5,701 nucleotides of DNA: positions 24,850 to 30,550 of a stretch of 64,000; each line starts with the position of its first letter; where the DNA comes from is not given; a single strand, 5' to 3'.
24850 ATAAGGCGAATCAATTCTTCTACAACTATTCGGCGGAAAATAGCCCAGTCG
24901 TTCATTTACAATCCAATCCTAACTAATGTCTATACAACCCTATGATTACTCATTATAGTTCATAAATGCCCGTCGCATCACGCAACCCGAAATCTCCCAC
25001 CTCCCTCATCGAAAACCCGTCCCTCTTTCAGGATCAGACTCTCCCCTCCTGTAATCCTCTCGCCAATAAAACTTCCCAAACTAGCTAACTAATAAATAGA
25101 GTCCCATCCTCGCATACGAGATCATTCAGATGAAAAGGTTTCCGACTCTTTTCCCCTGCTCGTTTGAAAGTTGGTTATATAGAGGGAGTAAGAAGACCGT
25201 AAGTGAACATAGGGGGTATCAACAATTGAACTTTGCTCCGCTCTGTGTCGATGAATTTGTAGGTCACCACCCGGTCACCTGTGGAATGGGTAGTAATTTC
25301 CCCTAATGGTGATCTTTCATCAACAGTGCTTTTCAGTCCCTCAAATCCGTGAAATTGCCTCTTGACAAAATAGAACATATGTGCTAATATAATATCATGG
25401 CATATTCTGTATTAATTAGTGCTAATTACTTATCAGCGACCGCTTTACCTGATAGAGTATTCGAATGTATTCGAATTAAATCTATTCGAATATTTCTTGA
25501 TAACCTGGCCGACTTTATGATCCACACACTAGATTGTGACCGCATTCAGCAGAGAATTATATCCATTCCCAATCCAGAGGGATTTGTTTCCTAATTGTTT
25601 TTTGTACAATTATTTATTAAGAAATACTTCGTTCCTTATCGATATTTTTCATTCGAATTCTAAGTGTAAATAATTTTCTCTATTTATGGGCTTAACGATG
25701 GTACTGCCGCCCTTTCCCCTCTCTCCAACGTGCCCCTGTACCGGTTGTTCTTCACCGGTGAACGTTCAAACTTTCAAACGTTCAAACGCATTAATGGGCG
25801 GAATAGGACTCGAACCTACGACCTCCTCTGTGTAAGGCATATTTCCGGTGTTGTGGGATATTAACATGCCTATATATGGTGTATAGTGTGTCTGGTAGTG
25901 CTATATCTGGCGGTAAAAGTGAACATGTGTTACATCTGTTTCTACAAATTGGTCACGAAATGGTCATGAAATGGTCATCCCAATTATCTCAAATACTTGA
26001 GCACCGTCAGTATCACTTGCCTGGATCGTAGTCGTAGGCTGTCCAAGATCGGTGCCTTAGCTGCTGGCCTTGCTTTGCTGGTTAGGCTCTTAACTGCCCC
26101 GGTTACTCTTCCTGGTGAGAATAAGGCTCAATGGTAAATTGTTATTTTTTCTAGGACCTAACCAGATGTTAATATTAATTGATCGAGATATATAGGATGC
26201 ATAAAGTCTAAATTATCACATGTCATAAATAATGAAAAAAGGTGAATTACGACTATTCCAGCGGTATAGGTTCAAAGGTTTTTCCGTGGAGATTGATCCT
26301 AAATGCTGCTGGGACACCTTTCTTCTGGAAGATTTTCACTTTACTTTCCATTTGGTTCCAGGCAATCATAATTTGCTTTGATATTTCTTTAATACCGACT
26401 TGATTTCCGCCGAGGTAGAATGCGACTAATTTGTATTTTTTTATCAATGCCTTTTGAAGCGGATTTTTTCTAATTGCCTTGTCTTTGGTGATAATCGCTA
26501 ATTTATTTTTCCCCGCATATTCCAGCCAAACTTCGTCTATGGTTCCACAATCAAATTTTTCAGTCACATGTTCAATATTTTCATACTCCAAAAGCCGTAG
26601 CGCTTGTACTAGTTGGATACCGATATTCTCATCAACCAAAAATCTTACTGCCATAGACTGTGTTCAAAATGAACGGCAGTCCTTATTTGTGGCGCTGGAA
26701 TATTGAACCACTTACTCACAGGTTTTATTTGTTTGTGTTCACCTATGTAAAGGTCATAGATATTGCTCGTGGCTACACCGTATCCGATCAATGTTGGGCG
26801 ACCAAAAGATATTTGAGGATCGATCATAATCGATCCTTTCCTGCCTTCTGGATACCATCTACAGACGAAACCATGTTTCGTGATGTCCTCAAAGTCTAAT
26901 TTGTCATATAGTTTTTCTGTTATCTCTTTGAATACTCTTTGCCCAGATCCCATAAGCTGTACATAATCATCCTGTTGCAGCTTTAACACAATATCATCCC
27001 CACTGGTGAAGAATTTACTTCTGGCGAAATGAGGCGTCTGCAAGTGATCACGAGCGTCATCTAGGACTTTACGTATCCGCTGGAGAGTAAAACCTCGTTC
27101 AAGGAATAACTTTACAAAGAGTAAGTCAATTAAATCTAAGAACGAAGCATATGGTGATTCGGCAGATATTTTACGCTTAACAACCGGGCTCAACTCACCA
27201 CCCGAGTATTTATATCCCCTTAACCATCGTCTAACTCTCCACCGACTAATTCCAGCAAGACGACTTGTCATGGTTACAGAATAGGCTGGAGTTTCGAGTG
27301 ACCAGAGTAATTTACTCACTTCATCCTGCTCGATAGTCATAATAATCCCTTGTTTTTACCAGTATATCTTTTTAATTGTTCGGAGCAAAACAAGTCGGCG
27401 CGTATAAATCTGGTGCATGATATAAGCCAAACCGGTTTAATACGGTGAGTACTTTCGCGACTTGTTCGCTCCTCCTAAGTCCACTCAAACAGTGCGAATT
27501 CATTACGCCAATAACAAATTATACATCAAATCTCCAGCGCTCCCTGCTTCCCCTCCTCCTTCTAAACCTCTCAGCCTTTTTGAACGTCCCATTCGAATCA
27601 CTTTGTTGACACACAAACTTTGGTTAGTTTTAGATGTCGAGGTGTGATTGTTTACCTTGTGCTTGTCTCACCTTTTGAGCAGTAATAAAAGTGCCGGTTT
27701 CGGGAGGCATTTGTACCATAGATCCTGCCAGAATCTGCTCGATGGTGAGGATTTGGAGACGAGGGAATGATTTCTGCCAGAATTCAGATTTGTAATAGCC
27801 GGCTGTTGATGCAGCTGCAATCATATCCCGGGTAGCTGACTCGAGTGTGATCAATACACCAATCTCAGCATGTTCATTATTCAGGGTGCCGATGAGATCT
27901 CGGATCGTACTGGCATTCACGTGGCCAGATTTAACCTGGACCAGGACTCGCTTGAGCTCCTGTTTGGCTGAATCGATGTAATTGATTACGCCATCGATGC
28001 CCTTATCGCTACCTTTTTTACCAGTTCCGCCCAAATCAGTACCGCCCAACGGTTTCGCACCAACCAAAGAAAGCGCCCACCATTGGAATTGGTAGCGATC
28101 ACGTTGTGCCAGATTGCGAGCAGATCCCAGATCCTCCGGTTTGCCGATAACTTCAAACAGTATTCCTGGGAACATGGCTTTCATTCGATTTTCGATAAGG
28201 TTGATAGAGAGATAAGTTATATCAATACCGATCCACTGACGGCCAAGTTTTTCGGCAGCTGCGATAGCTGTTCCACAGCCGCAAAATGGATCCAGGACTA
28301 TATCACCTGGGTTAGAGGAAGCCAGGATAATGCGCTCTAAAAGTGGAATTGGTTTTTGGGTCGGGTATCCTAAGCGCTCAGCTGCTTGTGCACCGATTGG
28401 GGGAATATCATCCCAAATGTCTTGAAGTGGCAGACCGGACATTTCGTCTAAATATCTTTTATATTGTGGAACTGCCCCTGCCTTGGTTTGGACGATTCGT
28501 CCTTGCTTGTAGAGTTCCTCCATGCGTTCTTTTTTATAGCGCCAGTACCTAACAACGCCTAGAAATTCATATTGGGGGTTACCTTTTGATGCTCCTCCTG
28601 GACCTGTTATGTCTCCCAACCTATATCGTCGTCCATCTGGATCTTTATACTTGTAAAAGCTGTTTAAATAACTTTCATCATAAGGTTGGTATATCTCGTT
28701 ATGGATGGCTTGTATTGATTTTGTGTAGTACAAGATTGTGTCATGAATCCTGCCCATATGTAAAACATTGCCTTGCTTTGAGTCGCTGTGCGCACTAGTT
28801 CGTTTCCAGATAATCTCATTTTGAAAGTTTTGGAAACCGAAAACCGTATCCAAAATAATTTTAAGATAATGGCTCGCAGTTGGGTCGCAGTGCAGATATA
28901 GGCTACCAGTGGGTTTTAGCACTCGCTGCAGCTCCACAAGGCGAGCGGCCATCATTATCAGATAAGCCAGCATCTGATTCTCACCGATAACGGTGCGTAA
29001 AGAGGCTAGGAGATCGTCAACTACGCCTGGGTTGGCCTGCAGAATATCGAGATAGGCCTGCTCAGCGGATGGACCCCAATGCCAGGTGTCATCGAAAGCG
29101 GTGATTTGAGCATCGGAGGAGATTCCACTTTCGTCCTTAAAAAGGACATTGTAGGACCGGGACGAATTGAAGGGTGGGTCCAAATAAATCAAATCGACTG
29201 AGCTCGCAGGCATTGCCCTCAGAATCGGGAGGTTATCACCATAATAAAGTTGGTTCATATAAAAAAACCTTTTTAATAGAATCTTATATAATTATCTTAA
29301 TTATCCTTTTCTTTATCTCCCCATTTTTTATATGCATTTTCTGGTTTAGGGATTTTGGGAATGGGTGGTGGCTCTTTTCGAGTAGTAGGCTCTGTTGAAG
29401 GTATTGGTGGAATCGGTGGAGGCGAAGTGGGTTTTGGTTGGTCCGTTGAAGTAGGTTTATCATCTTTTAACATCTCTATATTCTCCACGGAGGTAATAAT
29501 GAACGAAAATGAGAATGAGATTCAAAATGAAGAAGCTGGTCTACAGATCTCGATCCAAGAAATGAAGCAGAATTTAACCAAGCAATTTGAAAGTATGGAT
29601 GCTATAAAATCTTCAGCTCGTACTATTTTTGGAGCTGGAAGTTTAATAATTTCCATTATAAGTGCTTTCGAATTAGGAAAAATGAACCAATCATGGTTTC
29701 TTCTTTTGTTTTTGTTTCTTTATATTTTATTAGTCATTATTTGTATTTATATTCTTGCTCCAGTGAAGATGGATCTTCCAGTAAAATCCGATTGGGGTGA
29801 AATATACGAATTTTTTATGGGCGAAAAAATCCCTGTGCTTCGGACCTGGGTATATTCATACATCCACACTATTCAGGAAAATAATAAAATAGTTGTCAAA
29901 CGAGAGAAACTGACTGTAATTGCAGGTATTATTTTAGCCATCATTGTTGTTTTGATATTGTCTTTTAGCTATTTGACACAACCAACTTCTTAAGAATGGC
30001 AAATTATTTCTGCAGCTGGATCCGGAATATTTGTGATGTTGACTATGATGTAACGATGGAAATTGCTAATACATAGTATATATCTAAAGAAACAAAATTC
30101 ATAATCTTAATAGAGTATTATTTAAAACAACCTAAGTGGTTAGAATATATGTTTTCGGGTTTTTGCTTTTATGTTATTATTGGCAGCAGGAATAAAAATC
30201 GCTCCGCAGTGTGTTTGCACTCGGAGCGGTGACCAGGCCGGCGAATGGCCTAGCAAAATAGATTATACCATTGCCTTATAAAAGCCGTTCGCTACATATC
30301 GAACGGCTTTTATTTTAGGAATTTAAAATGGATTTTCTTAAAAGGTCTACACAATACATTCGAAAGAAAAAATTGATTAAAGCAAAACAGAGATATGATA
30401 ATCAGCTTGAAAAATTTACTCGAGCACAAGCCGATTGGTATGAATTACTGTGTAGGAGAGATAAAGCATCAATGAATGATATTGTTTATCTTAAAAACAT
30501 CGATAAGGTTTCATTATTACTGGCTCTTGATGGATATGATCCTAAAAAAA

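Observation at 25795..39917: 14.1-kb tRNA-Val-integrated element with a phage-satellite (PICI-like) gene set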

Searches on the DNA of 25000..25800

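Call 105: search_rna_families(source=window, start=25000, end=25800, threshold=evalue, max_evalue=1)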
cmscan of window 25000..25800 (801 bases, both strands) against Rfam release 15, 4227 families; matches with E-value up to 1: 0.
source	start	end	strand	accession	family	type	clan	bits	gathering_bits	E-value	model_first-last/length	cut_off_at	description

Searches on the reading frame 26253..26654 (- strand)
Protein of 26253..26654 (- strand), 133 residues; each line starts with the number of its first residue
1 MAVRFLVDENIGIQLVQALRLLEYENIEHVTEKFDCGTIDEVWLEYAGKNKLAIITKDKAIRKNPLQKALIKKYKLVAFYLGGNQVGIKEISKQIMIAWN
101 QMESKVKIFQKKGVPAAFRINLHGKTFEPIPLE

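Call 6: search_protein_families(library=pfam, proteins=[window:26253-26654:-], max_evalue=0.01)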
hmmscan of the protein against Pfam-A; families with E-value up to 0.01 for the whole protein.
window:26253-26654:- (133 aa): 2 families
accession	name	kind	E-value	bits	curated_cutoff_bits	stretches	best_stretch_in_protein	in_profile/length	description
PF18478.7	PIN_10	-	1.6e-15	57.4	26.2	1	4-82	2-83/84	PIN like domain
PF18480.7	DUF5615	-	9e-09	35.6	23.8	1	4-82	2-77/110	Domain of unknown function (DUF5615)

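Call 9: search_protein_families(library=phrogs, proteins=[window:26253-26654:-], max_evalue=0.1)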
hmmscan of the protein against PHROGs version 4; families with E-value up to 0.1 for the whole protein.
window:26253-26654:- (133 aa): 0 families

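Call 84: search_protein_families(library=padloc, proteins=[window:26253-26654:-], max_evalue=0.001)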
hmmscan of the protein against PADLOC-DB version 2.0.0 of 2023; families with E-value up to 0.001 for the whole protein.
window:26253-26654:- (133 aa): 0 families

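Call 85: search_protein_families(library=ncbifam, proteins=[window:26253-26654:-], max_evalue=0.01)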
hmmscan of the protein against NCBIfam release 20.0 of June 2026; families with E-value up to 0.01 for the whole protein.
window:26253-26654:- (133 aa): 0 families

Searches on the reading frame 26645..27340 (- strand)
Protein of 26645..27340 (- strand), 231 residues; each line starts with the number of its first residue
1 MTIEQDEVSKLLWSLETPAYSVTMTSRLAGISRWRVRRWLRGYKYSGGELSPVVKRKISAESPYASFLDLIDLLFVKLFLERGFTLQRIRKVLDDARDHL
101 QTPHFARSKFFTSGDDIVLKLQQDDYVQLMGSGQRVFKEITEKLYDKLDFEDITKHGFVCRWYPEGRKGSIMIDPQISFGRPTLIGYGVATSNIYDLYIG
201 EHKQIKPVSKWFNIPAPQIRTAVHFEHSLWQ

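Call 6: search_protein_families(library=pfam, proteins=[window:26645-27340:-], max_evalue=0.01)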
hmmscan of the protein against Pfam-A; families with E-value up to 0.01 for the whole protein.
window:26645-27340:- (231 aa): 2 families
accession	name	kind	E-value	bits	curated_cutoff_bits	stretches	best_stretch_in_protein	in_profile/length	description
PF13411.12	MerR_1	-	0.0035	17.8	21.6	0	70-94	43-67/69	MerR HTH family regulatory protein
PF13518.12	HTH_28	-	0.0065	17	25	0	21-44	14-37/52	Helix-turn-helix domain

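Call 9: search_protein_families(library=phrogs, proteins=[window:26645-27340:-], max_evalue=0.1)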
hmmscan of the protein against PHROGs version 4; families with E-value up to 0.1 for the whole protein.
window:26645-27340:- (231 aa): 1 family
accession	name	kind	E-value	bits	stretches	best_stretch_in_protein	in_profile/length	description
phrog_31673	-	unknown function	2.9e-06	28.2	1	19-226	2-199/207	-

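Call 84: search_protein_families(library=padloc, proteins=[window:26645-27340:-], max_evalue=0.001)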
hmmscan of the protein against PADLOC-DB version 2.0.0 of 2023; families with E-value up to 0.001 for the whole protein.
window:26645-27340:- (231 aa): 0 families

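Call 85: search_protein_families(library=ncbifam, proteins=[window:26645-27340:-], max_evalue=0.01)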
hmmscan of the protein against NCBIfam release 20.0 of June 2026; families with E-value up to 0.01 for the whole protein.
window:26645-27340:- (231 aa): 0 families

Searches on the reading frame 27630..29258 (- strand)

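Call 6: search_protein_families(library=pfam, proteins=[window:27630-29258:-], max_evalue=0.01)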
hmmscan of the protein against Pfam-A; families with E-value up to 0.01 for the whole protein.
window:27630-29258:- (542 aa): 6 families
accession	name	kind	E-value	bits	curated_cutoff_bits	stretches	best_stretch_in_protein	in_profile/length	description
PF01555.25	N6_N4_Mtase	-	5.4e-41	141.4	26.7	1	21-348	1-212/221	DNA methylase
PF04471.18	Mrr_cat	-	8.9e-09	35.9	21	1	414-483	29-97/115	Restriction endonuclease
PF22722.2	NA-iREase1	-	1.7e-08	34.9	27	1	414-486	20-91/106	NACHT-associated inactive Restriction Endonuclease 1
PF02086.21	MethyltransfD12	-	0.00012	22.4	22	0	317-361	20-64/253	D12 class N6 adenine-specific DNA methyltransferase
PF14280.11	DUF4365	-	0.005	17.3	24.3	1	417-448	26-58/139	Domain of unknown function (DUF4365)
PF13847.12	Methyltransf_31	-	0.0051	17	27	0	317-360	3-49/145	Methyltransferase domain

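Call 9: search_protein_families(library=phrogs, proteins=[window:27630-29258:-], max_evalue=0.1)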
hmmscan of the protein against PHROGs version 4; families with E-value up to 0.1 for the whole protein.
window:27630-29258:- (542 aa): 13 families
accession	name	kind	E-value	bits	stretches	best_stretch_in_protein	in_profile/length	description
phrog_67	-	other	4.5e-61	208.8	1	1-534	123-479/743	DNA methyltransferase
phrog_3008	-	other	4.9e-18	66.3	1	298-362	150-214/244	DNA methyltransferase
phrog_498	-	other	6.6e-17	62.2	1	109-362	263-423/633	DNA methyltransferase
phrog_6952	-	other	1.1e-12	49.1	1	266-347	86-163/181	DNA methyltransferase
phrog_18293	-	other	8.8e-10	39.6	1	294-348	42-96/119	methyltransferase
phrog_6025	-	other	1.7e-09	38.5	2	106-162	65-119/192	DNA methyltransferase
phrog_23085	-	unknown function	3.6e-08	34.2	1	295-354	41-100/138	-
phrog_23148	-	unknown function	1.3e-07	32.8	1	298-364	85-151/165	-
phrog_18146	-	other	0.00013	22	1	299-353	50-105/452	DNA methyltransferase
phrog_16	-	DNA, RNA and nucleotide metabolism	0.00016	21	1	307-346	857-896/986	DNA helicase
phrog_12517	-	unknown function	0.0013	18.9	1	316-361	104-149/316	-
phrog_12862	-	unknown function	0.0092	16.9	1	2-31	3-32/149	-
phrog_8769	-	other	0.023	15.5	1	315-348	9-42/71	methyltransferase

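Call 84: search_protein_families(library=padloc, proteins=[window:27630-29258:-], max_evalue=0.001)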
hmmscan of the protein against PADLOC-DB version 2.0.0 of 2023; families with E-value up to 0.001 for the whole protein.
window:27630-29258:- (542 aa): 69 families (the best 25 are shown)
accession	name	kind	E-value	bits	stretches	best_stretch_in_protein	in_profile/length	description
PDLC03354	MTase_II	-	8.1e-65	217.5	1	98-364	128-387/425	Type II methyltransferase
PDLC03339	MTase_II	-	1.1e-57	193.6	3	271-360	184-272/399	Type II methyltransferase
PDLC03300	MTase_II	-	8.4e-44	147.8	3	276-362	195-281/302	Type II methyltransferase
PDLC03644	MTase_III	-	4.2e-39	132.7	1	99-365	109-399/542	Type III methyltransferase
PDLC03636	MTase_III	-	4.5e-35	119.5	2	99-210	96-199/575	Type III methyltransferase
PDLC03299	MTase_II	-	2.5e-34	117.1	3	280-360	179-258/296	Type II methyltransferase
PDLC03371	MTase_II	-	1.7e-33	114.2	2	271-361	172-254/260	Type II methyltransferase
PDLC03638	MTase_III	-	1.8e-33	113.9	1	98-362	430-680/816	Type III methyltransferase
PDLC03633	MTase_III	-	7.6e-33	112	2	296-397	290-386/616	Type III methyltransferase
PDLC03635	MTase_III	-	1.4e-29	101.4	2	98-208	267-377/708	Type III methyltransferase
PDLC03265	MTase_II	-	5.8e-28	96.3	1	98-363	72-332/333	Type II methyltransferase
PDLC03238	MTase_II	-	6e-28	96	2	265-361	270-365/428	Type II methyltransferase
PDLC03216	MTase_II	-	7.1e-27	92.3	2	298-361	194-257/364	Type II methyltransferase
PDLC03738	oMTase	-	1e-26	91.5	2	298-361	204-267/376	orphan methyltransferase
PDLC03634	MTase_III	-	1.3e-25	88.3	1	99-334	173-425/621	Type III methyltransferase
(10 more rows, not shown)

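Call 85: search_protein_families(library=ncbifam, proteins=[window:27630-29258:-], max_evalue=0.01)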
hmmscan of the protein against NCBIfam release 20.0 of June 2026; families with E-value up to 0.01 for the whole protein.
window:27630-29258:- (542 aa): 4 families
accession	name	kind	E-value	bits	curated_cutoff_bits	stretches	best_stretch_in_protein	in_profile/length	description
NF008572.0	PRK11524.1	equivalog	5.1e-28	98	292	2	294-352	191-249/294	adenine-specific DNA-methyltransferase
NF050803.1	DnaMtaseCcrMCaul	equivalog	1.3e-25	90.1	830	2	297-362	185-250/350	adenine-specific DNA-methyltransferase CcrM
NF010253.0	PRK13699.1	subfamily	3.9e-13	49.6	244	1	297-348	143-194/226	DNA methyltransferase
TIGR01177.1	TIGR01177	hypoth_equivalog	9e-05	21.9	316.55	1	312-348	177-213/330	TIGR01177 family methyltransferase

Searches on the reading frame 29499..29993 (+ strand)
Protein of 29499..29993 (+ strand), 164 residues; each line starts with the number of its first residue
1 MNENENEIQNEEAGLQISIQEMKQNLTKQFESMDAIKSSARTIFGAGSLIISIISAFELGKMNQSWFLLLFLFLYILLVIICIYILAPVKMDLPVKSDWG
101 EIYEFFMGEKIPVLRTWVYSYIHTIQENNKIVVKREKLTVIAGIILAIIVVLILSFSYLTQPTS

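Call 6: search_protein_families(library=pfam, proteins=[window:29499-29993:+], max_evalue=0.01)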
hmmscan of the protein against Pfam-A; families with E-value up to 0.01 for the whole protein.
window:29499-29993:+ (164 aa): 0 families

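Call 9: search_protein_families(library=phrogs, proteins=[window:29499-29993:+], max_evalue=0.1)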
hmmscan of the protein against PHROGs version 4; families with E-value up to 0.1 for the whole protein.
window:29499-29993:+ (164 aa): 1 family
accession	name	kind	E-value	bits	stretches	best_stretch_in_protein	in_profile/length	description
phrog_30410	-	unknown function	0.015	16.3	1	108-153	26-71/73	-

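Call 84: search_protein_families(library=padloc, proteins=[window:29499-29993:+], max_evalue=0.001)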
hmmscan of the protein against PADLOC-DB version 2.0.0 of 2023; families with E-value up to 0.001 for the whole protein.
window:29499-29993:+ (164 aa): 0 families

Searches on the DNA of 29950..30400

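Call 98: search_rna_families(source=window, start=29950, end=30400, threshold=evalue, max_evalue=1)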
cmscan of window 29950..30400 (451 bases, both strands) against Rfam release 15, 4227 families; matches with E-value up to 1: 4.
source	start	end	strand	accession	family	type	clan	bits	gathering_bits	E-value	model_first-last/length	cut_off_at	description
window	30274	30345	-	RF04206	MIR9555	Gene; miRNA;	-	23.1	119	0.1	34-97/137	no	MIR9555 microRNA precursor family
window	30233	30316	+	RF00378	Qrr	Gene; sRNA;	-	20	50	0.29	1-108/108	no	Qrr RNA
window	30276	30386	-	RF01859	Phe_leader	Cis-reg; leader;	-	19.5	55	0.89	1-125/125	no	Phenylalanine leader peptide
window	30250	30379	-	RF00077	SraB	Gene; sRNA;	-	16.1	130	0.87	1-169/169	no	SraB RNA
